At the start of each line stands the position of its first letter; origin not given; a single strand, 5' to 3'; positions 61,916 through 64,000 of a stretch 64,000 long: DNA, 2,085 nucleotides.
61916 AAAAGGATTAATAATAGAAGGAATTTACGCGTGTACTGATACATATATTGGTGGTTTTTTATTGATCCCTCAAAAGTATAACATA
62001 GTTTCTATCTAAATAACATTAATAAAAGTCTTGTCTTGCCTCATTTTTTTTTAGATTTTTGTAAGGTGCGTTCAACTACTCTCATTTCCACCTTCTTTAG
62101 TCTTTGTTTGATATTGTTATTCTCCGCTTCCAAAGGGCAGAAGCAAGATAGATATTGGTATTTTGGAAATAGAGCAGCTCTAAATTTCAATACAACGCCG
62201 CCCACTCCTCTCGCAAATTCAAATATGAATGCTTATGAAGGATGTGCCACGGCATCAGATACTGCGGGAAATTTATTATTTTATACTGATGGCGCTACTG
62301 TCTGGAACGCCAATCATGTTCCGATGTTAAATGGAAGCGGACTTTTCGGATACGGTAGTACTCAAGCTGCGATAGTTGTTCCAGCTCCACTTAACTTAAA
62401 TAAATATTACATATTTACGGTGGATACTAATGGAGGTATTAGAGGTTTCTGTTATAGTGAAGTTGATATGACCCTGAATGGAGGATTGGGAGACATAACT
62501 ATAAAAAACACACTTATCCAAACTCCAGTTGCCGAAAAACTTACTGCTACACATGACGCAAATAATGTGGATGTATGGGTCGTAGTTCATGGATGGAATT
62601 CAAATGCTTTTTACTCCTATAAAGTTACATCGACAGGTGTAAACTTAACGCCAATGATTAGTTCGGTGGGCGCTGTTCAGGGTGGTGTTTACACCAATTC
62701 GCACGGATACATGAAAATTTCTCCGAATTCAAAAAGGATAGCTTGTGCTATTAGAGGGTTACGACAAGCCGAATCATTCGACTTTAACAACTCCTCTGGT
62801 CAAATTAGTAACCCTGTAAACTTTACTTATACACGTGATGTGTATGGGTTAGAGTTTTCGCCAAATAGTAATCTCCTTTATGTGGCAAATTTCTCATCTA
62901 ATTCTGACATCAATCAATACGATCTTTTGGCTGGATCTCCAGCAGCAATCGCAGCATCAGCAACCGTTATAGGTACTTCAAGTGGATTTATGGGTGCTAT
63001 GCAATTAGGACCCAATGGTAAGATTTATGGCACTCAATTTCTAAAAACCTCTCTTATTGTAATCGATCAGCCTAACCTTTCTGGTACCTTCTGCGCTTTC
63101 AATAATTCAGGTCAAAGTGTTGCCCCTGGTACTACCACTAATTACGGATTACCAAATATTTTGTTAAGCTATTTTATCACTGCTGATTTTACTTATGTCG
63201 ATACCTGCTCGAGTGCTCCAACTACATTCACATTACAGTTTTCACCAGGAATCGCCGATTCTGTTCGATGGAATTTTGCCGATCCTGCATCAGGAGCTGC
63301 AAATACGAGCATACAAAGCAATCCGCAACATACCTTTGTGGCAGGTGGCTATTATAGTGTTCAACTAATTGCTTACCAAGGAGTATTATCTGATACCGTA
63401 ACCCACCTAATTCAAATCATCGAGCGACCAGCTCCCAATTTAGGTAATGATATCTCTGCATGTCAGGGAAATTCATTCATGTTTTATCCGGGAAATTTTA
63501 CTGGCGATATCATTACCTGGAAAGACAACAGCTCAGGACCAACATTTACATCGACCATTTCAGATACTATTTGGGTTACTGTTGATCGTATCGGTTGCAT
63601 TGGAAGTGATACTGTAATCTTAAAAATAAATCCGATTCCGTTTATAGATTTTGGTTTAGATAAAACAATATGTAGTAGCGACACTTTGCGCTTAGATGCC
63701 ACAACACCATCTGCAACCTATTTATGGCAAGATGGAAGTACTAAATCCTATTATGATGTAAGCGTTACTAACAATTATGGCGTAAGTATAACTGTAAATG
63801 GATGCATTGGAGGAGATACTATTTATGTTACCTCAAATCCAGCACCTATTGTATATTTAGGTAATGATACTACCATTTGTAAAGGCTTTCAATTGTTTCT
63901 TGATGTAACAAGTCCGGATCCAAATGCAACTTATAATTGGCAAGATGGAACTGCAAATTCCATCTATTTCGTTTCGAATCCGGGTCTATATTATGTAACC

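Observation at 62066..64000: Unannotated large repetitive secreted protein (GTG start) missing from the ORF track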

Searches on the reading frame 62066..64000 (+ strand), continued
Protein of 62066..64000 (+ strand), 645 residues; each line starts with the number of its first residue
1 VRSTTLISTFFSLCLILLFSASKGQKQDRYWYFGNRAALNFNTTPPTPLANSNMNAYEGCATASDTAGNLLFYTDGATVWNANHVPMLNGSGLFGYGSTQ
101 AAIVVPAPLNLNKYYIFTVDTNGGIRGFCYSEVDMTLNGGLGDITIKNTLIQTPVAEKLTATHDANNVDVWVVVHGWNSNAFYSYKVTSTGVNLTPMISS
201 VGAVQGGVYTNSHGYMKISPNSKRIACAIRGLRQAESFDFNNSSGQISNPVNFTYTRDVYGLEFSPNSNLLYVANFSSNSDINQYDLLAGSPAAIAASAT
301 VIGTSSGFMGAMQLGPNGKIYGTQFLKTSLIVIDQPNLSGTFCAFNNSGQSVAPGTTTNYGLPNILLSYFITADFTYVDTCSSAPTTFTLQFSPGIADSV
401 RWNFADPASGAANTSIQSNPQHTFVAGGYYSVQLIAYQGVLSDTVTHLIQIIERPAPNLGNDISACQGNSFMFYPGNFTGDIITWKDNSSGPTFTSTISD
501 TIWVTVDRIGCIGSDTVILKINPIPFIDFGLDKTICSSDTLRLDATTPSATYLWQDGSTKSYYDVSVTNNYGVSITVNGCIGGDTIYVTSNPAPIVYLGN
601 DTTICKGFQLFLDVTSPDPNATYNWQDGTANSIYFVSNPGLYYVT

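Call 15: find_encoding_contigs(protein=P0002, flank=10000, max_places=3)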
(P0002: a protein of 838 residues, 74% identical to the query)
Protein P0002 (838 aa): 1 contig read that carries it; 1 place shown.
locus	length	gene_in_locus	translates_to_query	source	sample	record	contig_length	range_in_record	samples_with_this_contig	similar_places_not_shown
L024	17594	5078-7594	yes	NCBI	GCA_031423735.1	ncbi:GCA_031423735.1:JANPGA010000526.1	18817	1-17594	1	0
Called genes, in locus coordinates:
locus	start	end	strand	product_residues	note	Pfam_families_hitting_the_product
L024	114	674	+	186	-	PF10543:ORF6N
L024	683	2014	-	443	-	PF00270:DEAD, PF04851:ResIII, PF00271:Helicase_C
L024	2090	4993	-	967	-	PF00675:Peptidase_M16, PF05193:Peptidase_M16_C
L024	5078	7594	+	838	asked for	PF18911:PKD_4 (faint), PF13585:CHU_C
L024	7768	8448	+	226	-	PF00753:Lactamase_B, PF13483:Lactamase_B_3, PF12706:Lactamase_B_2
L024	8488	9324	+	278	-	PF00142:Fer4_NifH (faint), PF01656:CbiA, PF02374:ArsA_ATPase (weak), PF06564:CBP_BcsQ, PF09140:MipZ, PF10609:ParA (weak), PF13614:AAA_31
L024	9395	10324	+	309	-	PF02195:ParB_N, PF17762:HTH_ParB, PF23552:ParB_C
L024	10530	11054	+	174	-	PF18935:DUF5683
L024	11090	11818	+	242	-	PF01113:DapB_N, PF03807:F420_oxidored (weak), PF05173:DapB_C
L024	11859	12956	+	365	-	PF10502:Peptidase_S26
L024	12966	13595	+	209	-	PF08889:WbqC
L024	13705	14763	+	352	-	PF01791:DeoC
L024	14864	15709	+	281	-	PF01039:Carboxyl_trans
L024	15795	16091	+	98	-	PF11731:Cdd1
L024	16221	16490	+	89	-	PF00312:Ribosomal_S15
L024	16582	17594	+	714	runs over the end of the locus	PF01138:RNase_PH, PF03725:RNase_PH_C, PF03726:PNPase, PF01138:RNase_PH, PF00013:KH_1, PF00575:S1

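Call 17: search_solved_structures(query=window:62066-64000:+, max_evalue=1)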
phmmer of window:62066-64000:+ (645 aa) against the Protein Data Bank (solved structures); distinct sequences matched with E-value up to 1: 0.

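Call 20: search_protein_families(library=ncbifam, proteins=[window:62066-64000:+, P0001], max_evalue=0.1)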
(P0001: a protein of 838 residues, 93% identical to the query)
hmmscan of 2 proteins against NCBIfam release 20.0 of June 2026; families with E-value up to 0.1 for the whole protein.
window:62066-64000:+ (645 aa): 0 families

P0001 (838 aa): 1 family
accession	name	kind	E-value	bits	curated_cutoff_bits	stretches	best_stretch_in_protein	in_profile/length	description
TIGR04131.1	Bac_Flav_CTERM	domain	2e-13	50.3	35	1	749-820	3-74/85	T9SS type B sorting domain-containing protein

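Call 26: search_protein_families(library=pfam, proteins=[P0001], max_evalue=10)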
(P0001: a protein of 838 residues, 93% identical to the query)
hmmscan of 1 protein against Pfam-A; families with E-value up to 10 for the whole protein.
P0001 (838 aa): 8 families
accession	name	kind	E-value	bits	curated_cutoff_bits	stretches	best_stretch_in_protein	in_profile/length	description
PF13585.12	CHU_C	-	1e-13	51.7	27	1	749-823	3-78/86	CHU_C Type IX secretion signal domain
PF18911.6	PKD_4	-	1.3e-07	32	27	1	393-448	17-70/85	PKD domain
PF00801.26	PKD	-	0.002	18.5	23.5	2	393-444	14-63/80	PKD domain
PF18224.6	ToxB_N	-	0.0023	18.4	25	1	707-738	21-52/61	ToxB N-terminal domain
PF19081.6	Ig_7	-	0.011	16.4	27.3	1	603-640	3-38/84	Ig-like domain CHU_C associated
PF03856.18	SUN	-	0.078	12.9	25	1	548-607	130-185/245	Beta-glucosidase (SUN family)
PF00400.38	WD40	-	0.17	12.9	27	0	267-293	12-36/39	WD domain, G-beta repeat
PF10182.14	Flo11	-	0.23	12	25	1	248-303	69-118/151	Flo11 domain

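Call 29: predict_structure(alignment_id=A1)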
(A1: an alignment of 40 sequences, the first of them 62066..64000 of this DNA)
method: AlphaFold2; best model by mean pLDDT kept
length: 645 residues; sequences in the alignment: 40
mean_pLDDT: 89.4   pTM: 0.62
mean pLDDT of the five models: 89.4, 88.9, 88.5, 87.9, 87.0
residues with pLDDT >= 90: 427; 70-90: 186; 50-70: 23; < 50: 9
segments of 3 or more residues with pLDDT < 50: 1-3, 19-24
pLDDT, mean of each block of 10 residues (from residue 1): 61 61 59 94 91 88 86 94 94 86 88 92 90 94 96 93 85 94 95 96 88 91 94 96 96 95 94 94 96 96 93 91 95 96 94 94 70 86 94 78 95 94 95 87 88 94 91 93 95 93 95 95 87 87 89 92 91 91 91 77 81 80 86 86 86
secondary structure, 60 per line:
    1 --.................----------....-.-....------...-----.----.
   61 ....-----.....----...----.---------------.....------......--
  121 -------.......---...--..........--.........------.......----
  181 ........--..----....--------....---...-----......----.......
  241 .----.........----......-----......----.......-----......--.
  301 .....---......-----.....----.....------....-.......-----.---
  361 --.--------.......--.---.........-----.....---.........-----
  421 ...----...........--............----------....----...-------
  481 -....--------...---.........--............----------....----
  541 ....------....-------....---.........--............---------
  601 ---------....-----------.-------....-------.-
elements in order: H3-19 E30-33 E37-40 E47-49 E60-64 E70-74 E79-81 E102-106 E113-118 E128-134 E143-152 E155-163 E170-176 E181-188 E197-200 H209-212 E216-218 E224-229 E234-241 E246-254 E259-264 E270-275 E280-286 H292-297 E300-305 E309-314 E320-324 E329-333 H340-343 E345-351 E372-378 E385-393 E399-403 H407-413 E421-423 E428-438 E441-452 E463-466 E471-473 E482-485 E494-496 E500-508 E511-522 E533-536 E541-544 E551-554 E562-565 E569-577 E580-591 E610-613 E633-636

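Call 31: fold_search(model_id=the predicted structure, library=pdb)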
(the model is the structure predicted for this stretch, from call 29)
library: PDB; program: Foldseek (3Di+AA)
matches with E <= 10: 1981; with E <= 0.001: 1310
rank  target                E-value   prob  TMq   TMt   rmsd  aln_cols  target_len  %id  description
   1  1l0q_A                9.1e-15  1.00  0.28  0.43  16.6       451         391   18  Tandem YVTN beta-propeller and PKD domains from an archaeal surface layer protein (released 2002-11-06)
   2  8k53_B                6.7e-10  1.00  0.16  0.17  27.0       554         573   11  Structure of the Dimeric Human CNTN2 Ig 1-6-FNIII 1-2 Domain in an Asymmetric State (released 2023-12-06)
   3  8unz_B                1.7e-09  1.00  0.31  0.54  10.5       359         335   11  CryoEM structure of beta-2-adrenergic receptor in complex with GTP-bound Gs heterotrimer (Class O) (released 2024-03-06)
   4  5gje_B                1.8e-09  1.00  0.18  0.19  29.4       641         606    8  Three-dimensional reconstruction of human LRP6 ectodomain complexed with Dkk1 (released 2017-01-18)
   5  3s2k_B                1.8e-09  1.00  0.18  0.19  29.4       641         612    8  Structural basis of Wnt signaling inhibition by Dickkopf binding to LRP5/6. (released 2011-11-02)
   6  9ba5_A                2.3e-09  1.00  0.18  0.20  32.6       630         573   10  Cross-linked Contactin 2 Ig1-Ig6 (released 2024-07-17)
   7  6fg9_A                2.4e-09  1.00  0.15  0.12  26.6       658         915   11  Mouse SORCS2 ectodomain (sortilin related VPS10 domain containing receptor 2) (released 2018-08-01)
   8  8bbe_E                2.6e-09  1.00  0.26  0.16  34.0       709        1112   10  Structure of the IFT-A complex; IFT-A2 module (released 2022-12-21)
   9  8wc9_B                2.9e-09  1.00  0.29  0.49  16.2       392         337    9  Cryo-EM structure of the ZH8651-bound mTAAR1-Gq complex (released 2023-12-27)
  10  7mq8_LR               2.9e-09  1.00  0.23  0.19  23.1       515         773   10  Cryo-EM structure of the human SSU processome, state pre-A1 (released 2021-09-22)
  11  6u42_5L               6.3e-09  1.00  0.27  0.27  33.1       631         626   10  Natively decorated ciliary doublet microtubule (released 2019-11-13)
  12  8wca_B                6.6e-09  1.00  0.28  0.49   7.5       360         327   10  Cryo-EM structure of the PEA-bound hTAAR1-Gs complex (released 2023-12-27)
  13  7e2x_B                6.6e-09  1.00  0.30  0.52  12.1       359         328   11  Apo serotonin 1A (5-HT1A) receptor-Gi protein complex (released 2021-04-14)
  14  9p86_B                8.1e-09  1.00  0.27  0.46   7.8       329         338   10  NTSR1-G11-NTS(8-13) Complex in the Canonical, AHD Open State (C-Open-Apo) (released 2026-03-25)
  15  9qfq_P                9.4e-09  1.00  0.29  0.30  27.2       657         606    8  Cryo-EM structure of the cofilactin barbed end bound by AIP1 (released 2025-10-08)
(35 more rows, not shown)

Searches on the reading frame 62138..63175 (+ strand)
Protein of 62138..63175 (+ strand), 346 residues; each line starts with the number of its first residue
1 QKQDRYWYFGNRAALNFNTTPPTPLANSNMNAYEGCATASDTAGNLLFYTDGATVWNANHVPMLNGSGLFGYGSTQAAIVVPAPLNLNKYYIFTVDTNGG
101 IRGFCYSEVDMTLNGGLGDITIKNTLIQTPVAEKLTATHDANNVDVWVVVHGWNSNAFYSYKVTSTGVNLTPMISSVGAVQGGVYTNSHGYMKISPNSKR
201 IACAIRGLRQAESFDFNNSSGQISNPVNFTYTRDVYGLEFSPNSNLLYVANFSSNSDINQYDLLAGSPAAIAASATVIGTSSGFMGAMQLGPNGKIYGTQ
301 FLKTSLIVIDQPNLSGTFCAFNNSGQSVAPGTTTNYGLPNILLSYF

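Call 64: search_protein_representatives(protein=window:62138-63175:+)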
Query: 346 residues. Proteins with E-value up to 0.001 (for the whole library): 14225; up to 1e-10: 11578; up to 1e-30: 6424. The best 150 are listed.
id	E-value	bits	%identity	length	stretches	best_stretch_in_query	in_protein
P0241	2.1e-243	822.7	49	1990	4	2-346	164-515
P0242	2.2e-235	796.4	46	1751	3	6-341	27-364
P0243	5.0e-185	630.8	43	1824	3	3-346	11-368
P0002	6.6e-176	600.8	78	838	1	1-346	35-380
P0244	3.9e-151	519.4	46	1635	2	4-342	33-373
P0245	1.1e-142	491.6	43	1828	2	2-346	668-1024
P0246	5.4e-138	476.2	45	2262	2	6-346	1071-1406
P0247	4.5e-134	463.3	41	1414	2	3-333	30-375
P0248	5.1e-134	463.1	40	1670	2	2-346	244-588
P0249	1.5e-133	461.6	46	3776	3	4-342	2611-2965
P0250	7.7e-114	396.8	39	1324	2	3-346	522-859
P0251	2.3e-109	382.1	41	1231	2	6-341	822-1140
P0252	1.4e-102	359.8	40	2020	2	6-340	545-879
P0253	1.5e-100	353.1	41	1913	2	2-343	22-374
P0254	2.8e-99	348.9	40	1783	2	3-342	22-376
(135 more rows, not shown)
